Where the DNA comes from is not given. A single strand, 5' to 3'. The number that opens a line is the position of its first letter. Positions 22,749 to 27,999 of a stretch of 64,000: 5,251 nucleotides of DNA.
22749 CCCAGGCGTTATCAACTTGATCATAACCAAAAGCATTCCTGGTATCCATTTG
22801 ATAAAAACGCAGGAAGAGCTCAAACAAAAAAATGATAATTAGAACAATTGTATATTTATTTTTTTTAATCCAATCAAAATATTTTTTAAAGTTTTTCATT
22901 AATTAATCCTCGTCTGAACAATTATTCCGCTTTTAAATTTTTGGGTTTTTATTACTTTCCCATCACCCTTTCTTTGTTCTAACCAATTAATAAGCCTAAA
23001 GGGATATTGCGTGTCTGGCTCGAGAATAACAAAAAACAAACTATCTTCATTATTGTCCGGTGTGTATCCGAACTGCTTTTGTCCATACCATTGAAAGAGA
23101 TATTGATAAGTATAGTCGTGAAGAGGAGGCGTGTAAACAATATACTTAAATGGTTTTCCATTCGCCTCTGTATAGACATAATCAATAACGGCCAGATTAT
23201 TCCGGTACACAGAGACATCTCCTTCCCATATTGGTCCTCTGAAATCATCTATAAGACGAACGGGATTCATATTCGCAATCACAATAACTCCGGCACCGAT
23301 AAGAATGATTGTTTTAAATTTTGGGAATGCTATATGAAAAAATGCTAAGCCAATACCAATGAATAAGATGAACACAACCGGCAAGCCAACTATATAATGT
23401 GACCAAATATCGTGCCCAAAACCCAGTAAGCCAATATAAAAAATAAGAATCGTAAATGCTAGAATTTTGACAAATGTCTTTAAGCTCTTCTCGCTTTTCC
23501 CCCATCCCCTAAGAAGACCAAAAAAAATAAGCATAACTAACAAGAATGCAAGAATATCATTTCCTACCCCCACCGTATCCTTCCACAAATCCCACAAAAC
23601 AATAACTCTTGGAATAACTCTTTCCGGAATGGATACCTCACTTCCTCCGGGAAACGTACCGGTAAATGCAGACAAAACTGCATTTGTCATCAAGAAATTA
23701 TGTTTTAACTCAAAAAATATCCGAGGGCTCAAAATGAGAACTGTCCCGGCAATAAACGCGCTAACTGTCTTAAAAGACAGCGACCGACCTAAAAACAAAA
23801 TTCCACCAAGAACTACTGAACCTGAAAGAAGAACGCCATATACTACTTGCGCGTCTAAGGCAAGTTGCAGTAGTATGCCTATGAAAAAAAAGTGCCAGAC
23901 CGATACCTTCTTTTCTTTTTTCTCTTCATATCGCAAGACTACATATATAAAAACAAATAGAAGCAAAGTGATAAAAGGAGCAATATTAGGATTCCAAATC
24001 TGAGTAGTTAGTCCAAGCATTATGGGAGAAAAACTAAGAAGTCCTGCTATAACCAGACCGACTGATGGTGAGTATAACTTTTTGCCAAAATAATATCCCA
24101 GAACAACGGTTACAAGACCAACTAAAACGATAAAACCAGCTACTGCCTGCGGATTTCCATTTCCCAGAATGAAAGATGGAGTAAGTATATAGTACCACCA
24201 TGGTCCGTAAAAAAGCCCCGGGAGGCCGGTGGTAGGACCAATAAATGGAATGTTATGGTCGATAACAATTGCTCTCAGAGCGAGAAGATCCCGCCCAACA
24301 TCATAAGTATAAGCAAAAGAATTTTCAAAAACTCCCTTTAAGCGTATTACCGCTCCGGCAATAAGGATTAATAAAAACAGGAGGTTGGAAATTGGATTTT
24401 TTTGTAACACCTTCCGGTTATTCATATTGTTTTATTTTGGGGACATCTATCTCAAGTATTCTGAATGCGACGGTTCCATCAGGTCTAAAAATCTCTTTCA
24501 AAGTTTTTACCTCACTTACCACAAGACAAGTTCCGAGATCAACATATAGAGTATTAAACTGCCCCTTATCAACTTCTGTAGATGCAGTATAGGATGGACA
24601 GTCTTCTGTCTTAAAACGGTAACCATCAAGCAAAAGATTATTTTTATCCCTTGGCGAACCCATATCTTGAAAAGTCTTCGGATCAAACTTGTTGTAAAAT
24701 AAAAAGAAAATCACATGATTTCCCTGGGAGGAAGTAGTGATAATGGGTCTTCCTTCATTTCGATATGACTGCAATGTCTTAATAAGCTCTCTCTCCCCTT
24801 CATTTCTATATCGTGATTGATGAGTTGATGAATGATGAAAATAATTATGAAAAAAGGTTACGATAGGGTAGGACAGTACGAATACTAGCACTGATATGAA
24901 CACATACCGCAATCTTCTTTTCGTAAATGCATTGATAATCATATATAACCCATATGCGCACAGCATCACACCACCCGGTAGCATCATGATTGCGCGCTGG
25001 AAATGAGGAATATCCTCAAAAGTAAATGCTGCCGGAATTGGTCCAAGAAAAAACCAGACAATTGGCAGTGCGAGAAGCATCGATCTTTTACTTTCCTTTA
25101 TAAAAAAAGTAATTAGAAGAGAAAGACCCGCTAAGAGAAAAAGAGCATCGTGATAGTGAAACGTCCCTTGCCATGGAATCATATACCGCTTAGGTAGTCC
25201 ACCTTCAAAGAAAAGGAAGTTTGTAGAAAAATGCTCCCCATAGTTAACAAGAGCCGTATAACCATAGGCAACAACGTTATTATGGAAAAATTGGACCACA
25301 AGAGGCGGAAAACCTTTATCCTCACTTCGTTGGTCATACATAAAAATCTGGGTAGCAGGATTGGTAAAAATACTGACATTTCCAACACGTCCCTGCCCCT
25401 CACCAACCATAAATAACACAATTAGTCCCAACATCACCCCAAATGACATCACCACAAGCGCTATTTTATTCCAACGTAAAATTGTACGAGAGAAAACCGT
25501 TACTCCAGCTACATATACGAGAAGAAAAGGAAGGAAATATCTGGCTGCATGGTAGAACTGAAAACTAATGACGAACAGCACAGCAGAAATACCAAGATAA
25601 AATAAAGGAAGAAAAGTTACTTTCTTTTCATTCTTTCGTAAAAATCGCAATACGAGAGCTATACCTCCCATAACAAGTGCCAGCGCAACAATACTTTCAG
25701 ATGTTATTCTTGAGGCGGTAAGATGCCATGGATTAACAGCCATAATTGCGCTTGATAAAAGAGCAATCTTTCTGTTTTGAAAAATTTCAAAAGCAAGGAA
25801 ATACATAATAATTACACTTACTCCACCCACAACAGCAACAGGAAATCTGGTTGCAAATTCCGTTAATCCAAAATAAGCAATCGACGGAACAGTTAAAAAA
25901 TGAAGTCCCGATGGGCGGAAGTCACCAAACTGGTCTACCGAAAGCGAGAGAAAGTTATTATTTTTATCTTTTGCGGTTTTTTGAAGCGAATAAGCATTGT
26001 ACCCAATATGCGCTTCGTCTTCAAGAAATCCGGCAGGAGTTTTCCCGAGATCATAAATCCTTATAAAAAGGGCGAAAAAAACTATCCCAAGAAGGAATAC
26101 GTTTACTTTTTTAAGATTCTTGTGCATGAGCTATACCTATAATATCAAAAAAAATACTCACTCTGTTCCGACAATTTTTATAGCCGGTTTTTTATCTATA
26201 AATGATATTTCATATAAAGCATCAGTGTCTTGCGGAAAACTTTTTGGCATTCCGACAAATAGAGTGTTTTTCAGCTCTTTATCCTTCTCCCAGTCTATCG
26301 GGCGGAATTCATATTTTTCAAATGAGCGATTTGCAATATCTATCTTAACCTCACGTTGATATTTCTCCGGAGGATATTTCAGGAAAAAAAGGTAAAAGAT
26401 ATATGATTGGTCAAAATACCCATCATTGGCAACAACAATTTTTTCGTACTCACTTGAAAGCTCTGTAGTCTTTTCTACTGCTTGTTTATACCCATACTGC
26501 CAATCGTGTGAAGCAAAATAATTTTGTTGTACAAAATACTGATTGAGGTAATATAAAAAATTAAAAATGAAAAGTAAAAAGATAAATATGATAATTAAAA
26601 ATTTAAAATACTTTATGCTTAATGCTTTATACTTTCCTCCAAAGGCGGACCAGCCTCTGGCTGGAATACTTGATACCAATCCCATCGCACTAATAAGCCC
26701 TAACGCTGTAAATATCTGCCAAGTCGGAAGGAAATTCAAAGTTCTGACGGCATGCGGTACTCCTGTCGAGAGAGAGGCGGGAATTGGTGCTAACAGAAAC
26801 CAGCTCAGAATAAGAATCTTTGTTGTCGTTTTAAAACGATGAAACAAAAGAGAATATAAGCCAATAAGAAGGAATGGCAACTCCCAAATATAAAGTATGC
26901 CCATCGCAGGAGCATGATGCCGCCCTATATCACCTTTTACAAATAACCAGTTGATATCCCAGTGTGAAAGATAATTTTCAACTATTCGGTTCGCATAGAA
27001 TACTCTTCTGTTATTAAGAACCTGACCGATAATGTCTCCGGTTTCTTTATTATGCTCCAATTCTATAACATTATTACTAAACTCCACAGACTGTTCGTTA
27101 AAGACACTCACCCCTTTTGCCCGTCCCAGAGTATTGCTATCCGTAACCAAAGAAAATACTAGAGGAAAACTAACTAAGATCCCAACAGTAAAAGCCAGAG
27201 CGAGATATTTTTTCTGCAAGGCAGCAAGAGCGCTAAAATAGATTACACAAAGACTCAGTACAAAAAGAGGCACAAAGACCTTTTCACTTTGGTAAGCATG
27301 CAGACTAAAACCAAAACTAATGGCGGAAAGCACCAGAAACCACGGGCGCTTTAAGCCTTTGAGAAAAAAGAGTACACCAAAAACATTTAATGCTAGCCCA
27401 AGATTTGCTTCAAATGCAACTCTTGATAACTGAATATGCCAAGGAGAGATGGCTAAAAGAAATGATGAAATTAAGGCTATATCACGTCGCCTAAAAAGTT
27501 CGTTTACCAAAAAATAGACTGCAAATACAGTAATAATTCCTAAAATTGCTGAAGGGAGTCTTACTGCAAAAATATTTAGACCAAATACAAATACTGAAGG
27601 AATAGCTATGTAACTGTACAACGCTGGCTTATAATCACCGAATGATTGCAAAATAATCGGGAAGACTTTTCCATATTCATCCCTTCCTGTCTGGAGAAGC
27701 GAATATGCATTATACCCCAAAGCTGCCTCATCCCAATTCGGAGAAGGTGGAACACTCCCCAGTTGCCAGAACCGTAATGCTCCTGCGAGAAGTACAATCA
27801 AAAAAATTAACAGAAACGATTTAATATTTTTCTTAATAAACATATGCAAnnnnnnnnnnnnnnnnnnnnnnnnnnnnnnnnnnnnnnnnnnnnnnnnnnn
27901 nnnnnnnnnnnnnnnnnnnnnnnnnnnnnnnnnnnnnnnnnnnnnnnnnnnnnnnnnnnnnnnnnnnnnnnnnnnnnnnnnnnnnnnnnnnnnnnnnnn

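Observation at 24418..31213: Four consecutive GT39/ArnT-like paralogs (family B) in tandem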

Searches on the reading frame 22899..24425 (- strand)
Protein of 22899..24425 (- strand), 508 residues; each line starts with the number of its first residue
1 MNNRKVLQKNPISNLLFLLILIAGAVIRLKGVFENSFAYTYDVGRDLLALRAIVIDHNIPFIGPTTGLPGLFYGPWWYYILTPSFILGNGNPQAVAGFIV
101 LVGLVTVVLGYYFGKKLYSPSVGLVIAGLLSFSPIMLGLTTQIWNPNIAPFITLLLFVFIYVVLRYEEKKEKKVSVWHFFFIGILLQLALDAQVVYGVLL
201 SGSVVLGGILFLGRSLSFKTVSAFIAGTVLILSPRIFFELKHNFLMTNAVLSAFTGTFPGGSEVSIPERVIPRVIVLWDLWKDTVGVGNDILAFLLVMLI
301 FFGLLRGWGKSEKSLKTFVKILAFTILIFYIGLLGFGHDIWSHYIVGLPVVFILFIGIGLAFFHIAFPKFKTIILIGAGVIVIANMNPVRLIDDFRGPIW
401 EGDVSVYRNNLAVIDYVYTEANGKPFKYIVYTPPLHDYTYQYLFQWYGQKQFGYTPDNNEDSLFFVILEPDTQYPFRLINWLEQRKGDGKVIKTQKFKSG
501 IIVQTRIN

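Call 5: search_protein_families(library=pfam, proteins=[window:22899-24425:-], max_evalue=0.01)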
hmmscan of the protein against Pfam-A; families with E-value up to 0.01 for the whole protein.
window:22899-24425:- (508 aa): 1 family
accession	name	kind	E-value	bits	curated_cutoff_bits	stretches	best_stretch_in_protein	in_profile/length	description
PF13231.12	PMT_2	-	3.8e-05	24.4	26.1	1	75-231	4-150/160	Dolichyl-phosphate-mannose-protein mannosyltransferase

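Call 9: search_protein_families(library=ncbifam, proteins=[window:22899-24425:-], max_evalue=0.01)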
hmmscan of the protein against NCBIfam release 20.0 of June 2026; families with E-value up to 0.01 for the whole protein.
window:22899-24425:- (508 aa): 0 families

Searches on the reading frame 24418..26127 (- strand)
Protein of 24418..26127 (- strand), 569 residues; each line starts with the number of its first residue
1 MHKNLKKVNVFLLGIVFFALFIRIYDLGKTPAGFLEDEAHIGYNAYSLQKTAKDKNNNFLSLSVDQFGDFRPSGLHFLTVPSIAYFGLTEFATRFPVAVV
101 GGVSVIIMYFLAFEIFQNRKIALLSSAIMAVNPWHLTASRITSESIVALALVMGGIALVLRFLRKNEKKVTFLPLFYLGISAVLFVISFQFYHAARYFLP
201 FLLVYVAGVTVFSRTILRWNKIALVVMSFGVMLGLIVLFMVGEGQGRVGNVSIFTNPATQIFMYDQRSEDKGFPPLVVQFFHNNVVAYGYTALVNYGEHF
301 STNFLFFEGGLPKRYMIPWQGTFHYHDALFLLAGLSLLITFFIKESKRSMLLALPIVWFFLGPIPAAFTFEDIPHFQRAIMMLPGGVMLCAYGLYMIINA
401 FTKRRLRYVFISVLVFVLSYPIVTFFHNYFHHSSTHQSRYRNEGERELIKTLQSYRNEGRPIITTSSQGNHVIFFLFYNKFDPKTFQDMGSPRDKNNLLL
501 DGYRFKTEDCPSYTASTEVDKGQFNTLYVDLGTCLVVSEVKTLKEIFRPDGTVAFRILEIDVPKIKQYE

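Call 5: search_protein_families(library=pfam, proteins=[window:24418-26127:-], max_evalue=0.01)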
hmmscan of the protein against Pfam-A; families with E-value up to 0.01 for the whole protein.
window:24418-26127:- (569 aa): 3 families
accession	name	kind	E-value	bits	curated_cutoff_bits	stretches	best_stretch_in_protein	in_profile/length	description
PF02366.24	PMT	-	7.2e-11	42.6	22.7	1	16-180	4-173/245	Dolichyl-phosphate-mannose-protein mannosyltransferase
PF20176.3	DUF6541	-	8.4e-06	24.8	29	1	97-240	187-338/646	Family of unknown function (DUF6541)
PF13231.12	PMT_2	-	0.00023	21.8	26.1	1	84-225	15-146/160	Dolichyl-phosphate-mannose-protein mannosyltransferase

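Call 9: search_protein_families(library=ncbifam, proteins=[window:24418-26127:-], max_evalue=0.01)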
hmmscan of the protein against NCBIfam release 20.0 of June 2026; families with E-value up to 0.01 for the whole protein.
window:24418-26127:- (569 aa): 0 families

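Call 22: find_homologous_proteins(query=window:24418-26127:-)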
Query window:24418-26127:- (569 aa): 156 proteins with E <= 0.001 among 8000 candidates; the best 120 are listed.
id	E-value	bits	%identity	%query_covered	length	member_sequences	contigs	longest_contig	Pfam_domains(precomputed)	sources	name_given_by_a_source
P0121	0.0e+0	1244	97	100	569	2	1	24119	PF20176.4,PF02366.25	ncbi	-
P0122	2.3e-202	692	55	99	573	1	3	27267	PF02366.25,PF13231.13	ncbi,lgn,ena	-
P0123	5.0e-202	691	55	99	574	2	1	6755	PF02366.25,PF13231.13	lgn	-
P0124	1.6e-195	669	53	100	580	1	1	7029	PF02366.25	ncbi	-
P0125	2.9e-186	639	52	98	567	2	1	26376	PF02366.25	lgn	-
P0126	6.8e-183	628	51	99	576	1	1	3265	PF02366.25,PF13231.13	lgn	-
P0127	1.7e-181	623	51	98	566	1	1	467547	PF02366.25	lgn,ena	-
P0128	1.2e-180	620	53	98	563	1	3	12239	PF02366.25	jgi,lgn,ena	-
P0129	8.2e-176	604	53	89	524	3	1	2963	PF02366.25,PF13231.13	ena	-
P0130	1.1e-175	604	50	98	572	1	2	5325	PF02366.25,PF13231.13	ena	-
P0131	6.9e-169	581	49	99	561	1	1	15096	PF13231.13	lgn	-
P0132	3.9e-168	579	48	97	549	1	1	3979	PF02366.25,PF13231.13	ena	-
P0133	7.6e-164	565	49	98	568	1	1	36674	PF13231.13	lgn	-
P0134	2.2e-159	550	48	95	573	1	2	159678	PF13231.13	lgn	-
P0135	2.3e-159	550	47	99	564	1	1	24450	PF02366.25,PF13231.13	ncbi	-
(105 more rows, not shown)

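Call 25: find_encoding_contigs(protein=P0133, flank=10000, max_places=1)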
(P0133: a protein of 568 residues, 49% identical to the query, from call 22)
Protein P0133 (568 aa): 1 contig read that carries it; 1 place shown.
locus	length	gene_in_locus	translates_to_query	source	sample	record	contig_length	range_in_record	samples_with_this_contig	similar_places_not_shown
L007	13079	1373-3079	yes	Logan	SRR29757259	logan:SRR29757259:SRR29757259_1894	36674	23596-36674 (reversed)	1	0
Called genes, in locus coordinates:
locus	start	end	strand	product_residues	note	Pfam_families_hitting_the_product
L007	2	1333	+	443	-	?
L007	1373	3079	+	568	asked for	PF13231:PMT_2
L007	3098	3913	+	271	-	PF00535:Glycos_transf_2, PF13641:Glyco_tranf_2_3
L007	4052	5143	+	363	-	PF13439:Glyco_transf_4, PF20706:GT4-conflict, PF00534:Glycos_transf_1, PF13692:Glyco_trans_1_4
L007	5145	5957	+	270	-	PF00535:Glycos_transf_2, PF10111:Glyco_tranf_2_2, PF13641:Glyco_tranf_2_3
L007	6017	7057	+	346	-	PF01073:3Beta_HSD, PF01370:Epimerase, PF02719:Polysacc_synt_2, PF04321:RmlD_sub_bind, PF05368:NmrA (weak), PF07993:NAD_binding_4, PF16363:GDP_Man_Dehyd, PF13460:NAD_binding_10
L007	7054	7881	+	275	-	PF04321:RmlD_sub_bind, PF01370:Epimerase, PF02719:Polysacc_synt_2 (faint), PF07993:NAD_binding_4 (faint), PF01073:3Beta_HSD, PF16363:GDP_Man_Dehyd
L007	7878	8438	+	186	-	-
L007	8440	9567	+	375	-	PF00534:Glycos_transf_1, PF13692:Glyco_trans_1_4, PF26337:Gtf3_C (weak)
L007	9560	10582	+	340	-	PF00535:Glycos_transf_2, PF10111:Glyco_tranf_2_2, PF13641:Glyco_tranf_2_3, PF13632:Glyco_trans_2_3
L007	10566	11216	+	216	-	PF13489:Methyltransf_23, PF13847:Methyltransf_31 (weak), PF08241:Methyltransf_11, PF08242:Methyltransf_12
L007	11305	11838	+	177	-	-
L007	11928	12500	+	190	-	-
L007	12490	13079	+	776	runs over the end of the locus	-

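Call 26: find_encoding_contigs(protein=P0121, flank=10000, max_places=1)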
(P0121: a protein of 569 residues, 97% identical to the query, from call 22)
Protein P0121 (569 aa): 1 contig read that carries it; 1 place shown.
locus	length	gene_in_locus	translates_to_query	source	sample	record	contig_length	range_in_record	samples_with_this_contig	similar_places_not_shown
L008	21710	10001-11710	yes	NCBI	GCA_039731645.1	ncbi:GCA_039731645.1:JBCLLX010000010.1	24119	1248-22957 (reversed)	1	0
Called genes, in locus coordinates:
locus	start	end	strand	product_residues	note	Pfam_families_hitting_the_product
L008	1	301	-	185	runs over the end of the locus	-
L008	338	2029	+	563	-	PF10131:PTPS_related, PF20176:DUF6541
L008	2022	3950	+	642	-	-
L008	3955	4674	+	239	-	PF00535:Glycos_transf_2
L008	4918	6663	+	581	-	-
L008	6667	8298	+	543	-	PF02366:PMT, PF13231:PMT_2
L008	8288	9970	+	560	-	PF02366:PMT, PF13231:PMT_2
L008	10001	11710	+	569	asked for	PF02366:PMT, PF20176:DUF6541 (weak)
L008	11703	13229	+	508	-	PF13231:PMT_2 (weak)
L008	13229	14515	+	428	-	PF13231:PMT_2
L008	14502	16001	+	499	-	PF13231:PMT_2 (weak)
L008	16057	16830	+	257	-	PF00535:Glycos_transf_2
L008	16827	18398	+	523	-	PF13231:PMT_2 (weak)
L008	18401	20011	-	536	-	PF13231:PMT_2 (weak)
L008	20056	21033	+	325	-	PF01073:3Beta_HSD, PF01370:Epimerase, PF02719:Polysacc_synt_2, PF04321:RmlD_sub_bind, PF05368:NmrA (weak), PF13460:NAD_binding_10 (weak), PF16363:GDP_Man_Dehyd, PF07993:NAD_binding_4 (weak)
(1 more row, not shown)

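Call 83: find_encoding_contigs(protein=P0122, flank=10000, max_places=2)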
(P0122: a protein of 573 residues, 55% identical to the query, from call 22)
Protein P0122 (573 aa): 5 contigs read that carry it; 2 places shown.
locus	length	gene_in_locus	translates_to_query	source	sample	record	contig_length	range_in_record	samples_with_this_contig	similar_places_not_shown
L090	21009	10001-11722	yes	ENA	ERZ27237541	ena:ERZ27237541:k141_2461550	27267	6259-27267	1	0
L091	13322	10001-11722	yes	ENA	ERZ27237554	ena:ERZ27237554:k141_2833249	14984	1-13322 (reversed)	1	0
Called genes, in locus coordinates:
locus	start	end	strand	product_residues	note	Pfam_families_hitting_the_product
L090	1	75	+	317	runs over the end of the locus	PF00535:Glycos_transf_2, PF10111:Glyco_tranf_2_2 (weak), PF13641:Glyco_tranf_2_3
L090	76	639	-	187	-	-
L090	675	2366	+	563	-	-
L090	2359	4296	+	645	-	-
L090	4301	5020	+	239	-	PF00535:Glycos_transf_2, PF10111:Glyco_tranf_2_2, PF13641:Glyco_tranf_2_3 (weak)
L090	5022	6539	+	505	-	PF13231:PMT_2 (weak)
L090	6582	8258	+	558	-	PF02366:PMT, PF13231:PMT_2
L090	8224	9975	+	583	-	PF13231:PMT_2 (weak)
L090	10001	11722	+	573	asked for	PF02366:PMT (weak), PF13231:PMT_2 (weak)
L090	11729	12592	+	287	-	PF00535:Glycos_transf_2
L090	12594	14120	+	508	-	-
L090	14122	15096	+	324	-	PF01073:3Beta_HSD, PF01370:Epimerase, PF02719:Polysacc_synt_2, PF04321:RmlD_sub_bind, PF05368:NmrA (faint), PF07993:NAD_binding_4 (faint), PF13460:NAD_binding_10 (weak), PF16363:GDP_Man_Dehyd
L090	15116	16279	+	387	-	-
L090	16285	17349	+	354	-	PF13439:Glyco_transf_4, PF13579:Glyco_trans_4_4, PF00534:Glycos_transf_1, PF13692:Glyco_trans_1_4, PF13524:Glyco_trans_1_2, PF20706:GT4-conflict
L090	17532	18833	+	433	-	PF01943:Polysacc_synt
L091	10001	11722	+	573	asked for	PF02366:PMT (weak), PF13231:PMT_2 (weak)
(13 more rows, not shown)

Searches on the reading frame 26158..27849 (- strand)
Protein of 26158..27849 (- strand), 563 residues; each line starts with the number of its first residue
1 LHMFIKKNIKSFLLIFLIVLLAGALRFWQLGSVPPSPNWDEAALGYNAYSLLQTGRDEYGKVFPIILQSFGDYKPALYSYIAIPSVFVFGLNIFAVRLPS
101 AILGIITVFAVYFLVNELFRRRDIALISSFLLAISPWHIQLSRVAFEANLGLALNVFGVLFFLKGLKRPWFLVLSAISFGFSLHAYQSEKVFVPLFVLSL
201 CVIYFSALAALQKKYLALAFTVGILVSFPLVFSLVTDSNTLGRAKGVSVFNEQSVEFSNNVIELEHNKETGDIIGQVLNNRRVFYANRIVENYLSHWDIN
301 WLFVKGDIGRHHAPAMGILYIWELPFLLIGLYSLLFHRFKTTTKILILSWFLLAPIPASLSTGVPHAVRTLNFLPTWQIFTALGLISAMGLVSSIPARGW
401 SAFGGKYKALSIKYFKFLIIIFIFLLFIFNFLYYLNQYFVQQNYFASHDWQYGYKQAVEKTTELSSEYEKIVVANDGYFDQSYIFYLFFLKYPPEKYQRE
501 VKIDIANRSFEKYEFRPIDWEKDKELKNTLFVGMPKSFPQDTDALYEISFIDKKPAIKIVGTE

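Call 5: search_protein_families(library=pfam, proteins=[window:26158-27849:-], max_evalue=0.01)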
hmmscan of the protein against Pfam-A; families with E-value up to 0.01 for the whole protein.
window:26158-27849:- (563 aa): 2 families
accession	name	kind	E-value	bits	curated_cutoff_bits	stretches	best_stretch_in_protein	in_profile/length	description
PF13231.12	PMT_2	-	1.6e-09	38.6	26.1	1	74-229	2-156/160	Dolichyl-phosphate-mannose-protein mannosyltransferase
PF02366.24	PMT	-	3.8e-09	36.9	22.7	1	18-211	3-203/245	Dolichyl-phosphate-mannose-protein mannosyltransferase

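Call 9: search_protein_families(library=ncbifam, proteins=[window:26158-27849:-], max_evalue=0.01)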
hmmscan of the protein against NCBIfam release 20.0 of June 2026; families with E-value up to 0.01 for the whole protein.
window:26158-27849:- (563 aa): 1 family
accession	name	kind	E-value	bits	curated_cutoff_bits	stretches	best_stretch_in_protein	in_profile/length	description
NF009784.2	PRK13279.1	equivalog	0.0021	16.8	567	1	74-131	61-118/539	lipid IV(A) 4-amino-4-deoxy-L-arabinosyltransferase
